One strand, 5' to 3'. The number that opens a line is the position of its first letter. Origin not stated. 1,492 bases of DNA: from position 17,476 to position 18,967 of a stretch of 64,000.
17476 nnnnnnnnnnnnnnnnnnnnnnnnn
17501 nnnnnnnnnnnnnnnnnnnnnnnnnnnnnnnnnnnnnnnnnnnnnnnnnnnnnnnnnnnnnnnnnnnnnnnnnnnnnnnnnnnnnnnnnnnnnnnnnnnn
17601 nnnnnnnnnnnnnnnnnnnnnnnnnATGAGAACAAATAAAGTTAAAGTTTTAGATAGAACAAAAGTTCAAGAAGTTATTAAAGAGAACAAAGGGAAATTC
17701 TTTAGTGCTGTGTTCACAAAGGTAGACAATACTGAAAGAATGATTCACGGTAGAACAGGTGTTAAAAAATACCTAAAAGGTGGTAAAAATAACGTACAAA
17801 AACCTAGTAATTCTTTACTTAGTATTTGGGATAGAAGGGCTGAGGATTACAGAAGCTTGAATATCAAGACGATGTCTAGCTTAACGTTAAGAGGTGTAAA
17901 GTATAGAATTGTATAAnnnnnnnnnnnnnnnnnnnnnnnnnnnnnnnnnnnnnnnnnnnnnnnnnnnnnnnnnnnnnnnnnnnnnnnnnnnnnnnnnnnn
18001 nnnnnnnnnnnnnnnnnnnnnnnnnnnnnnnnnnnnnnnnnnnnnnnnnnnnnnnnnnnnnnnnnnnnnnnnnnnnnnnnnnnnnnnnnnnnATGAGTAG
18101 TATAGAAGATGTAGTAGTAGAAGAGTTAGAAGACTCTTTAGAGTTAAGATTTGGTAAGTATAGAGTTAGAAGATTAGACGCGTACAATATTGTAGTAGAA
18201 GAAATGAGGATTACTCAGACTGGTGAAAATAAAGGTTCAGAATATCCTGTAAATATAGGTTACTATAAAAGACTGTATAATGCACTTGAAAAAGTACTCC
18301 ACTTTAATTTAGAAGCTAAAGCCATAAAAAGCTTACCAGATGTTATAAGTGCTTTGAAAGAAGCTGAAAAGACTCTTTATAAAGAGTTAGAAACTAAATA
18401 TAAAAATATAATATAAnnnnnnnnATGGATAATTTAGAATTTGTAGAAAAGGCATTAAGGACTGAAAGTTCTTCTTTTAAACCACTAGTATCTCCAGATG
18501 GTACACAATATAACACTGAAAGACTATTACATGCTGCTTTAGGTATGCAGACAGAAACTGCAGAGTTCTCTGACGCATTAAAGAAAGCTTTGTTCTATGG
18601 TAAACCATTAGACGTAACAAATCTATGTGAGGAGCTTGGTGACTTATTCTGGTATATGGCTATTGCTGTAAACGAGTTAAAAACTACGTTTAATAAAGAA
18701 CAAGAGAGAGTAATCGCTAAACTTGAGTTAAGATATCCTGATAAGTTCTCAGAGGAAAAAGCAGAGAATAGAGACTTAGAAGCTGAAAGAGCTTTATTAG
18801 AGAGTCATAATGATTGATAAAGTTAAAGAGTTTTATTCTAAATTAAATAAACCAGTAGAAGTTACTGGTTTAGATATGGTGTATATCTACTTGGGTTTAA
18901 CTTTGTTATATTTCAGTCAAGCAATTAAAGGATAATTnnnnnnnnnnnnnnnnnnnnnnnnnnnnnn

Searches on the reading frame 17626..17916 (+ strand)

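Call 12: search_protein_families(library=pfam, proteins=[window:17626-17916:+], max_evalue=0.01)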
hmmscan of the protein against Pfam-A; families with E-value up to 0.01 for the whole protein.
window:17626-17916:+ (96 aa): 1 family
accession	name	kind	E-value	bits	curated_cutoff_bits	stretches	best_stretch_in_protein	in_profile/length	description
PF10902.13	WYL_2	-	1.8e-05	25.3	26.7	1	23-82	10-72/74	WYL_2, Sm-like SH3 beta-barrel fold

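Call 13: search_protein_families(library=phrogs, proteins=[window:17626-17916:+], max_evalue=0.001)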
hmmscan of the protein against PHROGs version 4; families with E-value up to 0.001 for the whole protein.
window:17626-17916:+ (96 aa): 3 families
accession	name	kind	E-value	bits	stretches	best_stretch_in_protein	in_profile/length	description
phrog_2267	-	unknown function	2.2e-13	51.2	1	11-94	13-102/112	-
phrog_16218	-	unknown function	2.2e-05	25.3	0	40-79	89-127/153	-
phrog_1086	-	unknown function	0.00015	22.4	1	5-86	28-113/137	-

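Call 66: search_protein_families(library=ncbifam, proteins=[window:17626-17916:+], max_evalue=0.01)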
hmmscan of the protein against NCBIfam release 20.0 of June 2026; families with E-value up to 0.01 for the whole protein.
window:17626-17916:+ (96 aa): 0 families

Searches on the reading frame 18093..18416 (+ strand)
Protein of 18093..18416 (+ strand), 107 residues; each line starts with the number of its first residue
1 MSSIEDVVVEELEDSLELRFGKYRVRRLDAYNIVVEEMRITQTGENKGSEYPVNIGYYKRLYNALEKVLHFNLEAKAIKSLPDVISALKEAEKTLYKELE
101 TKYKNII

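Call 12: search_protein_families(library=pfam, proteins=[window:18093-18416:+], max_evalue=0.01)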
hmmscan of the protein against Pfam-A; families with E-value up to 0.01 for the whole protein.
window:18093-18416:+ (107 aa): 1 family
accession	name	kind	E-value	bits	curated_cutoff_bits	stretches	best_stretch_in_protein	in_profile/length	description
PF04574.18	DUF592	-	0.0073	16.5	24.5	1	55-95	110-150/153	Protein of unknown function (DUF592)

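Call 13: search_protein_families(library=phrogs, proteins=[window:18093-18416:+], max_evalue=0.001)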
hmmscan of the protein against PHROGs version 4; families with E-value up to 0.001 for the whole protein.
window:18093-18416:+ (107 aa): 2 families
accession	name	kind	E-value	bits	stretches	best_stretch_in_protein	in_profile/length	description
phrog_154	-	DNA, RNA and nucleotide metabolism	1.7e-11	45.2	1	22-101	13-91/112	replication initiation protein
phrog_33705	-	unknown function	3.6e-05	24.5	1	21-86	8-73/157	-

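Call 66: search_protein_families(library=ncbifam, proteins=[window:18093-18416:+], max_evalue=0.01)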
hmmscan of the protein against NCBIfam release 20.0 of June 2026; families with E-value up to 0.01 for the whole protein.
window:18093-18416:+ (107 aa): 0 families

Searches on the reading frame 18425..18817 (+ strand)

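Call 12: search_protein_families(library=pfam, proteins=[window:18425-18817:+], max_evalue=0.01)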
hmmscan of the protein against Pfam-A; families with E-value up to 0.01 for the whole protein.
window:18425-18817:+ (130 aa): 1 family
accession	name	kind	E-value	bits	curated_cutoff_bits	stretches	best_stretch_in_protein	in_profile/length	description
PF03819.22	MazG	-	9.1e-08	32.7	22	1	41-108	10-74/74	MazG nucleotide pyrophosphohydrolase domain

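Call 13: search_protein_families(library=phrogs, proteins=[window:18425-18817:+], max_evalue=0.001)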
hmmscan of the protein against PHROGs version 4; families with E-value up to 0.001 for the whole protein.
window:18425-18817:+ (130 aa): 4 families
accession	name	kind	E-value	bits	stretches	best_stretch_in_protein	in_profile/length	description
phrog_229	-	other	7.8e-39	135.2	1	26-129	268-371/533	MazG-like pyrophosphatase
phrog_37613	-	other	1.4e-13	51.7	1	31-123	290-383/394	MazG-like pyrophosphatase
phrog_22758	-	other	1.3e-12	48.9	1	30-117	126-217/221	MazG-like pyrophosphatase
phrog_16522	-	other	3e-08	34.3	1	25-85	20-70/296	MazG-like pyrophosphatase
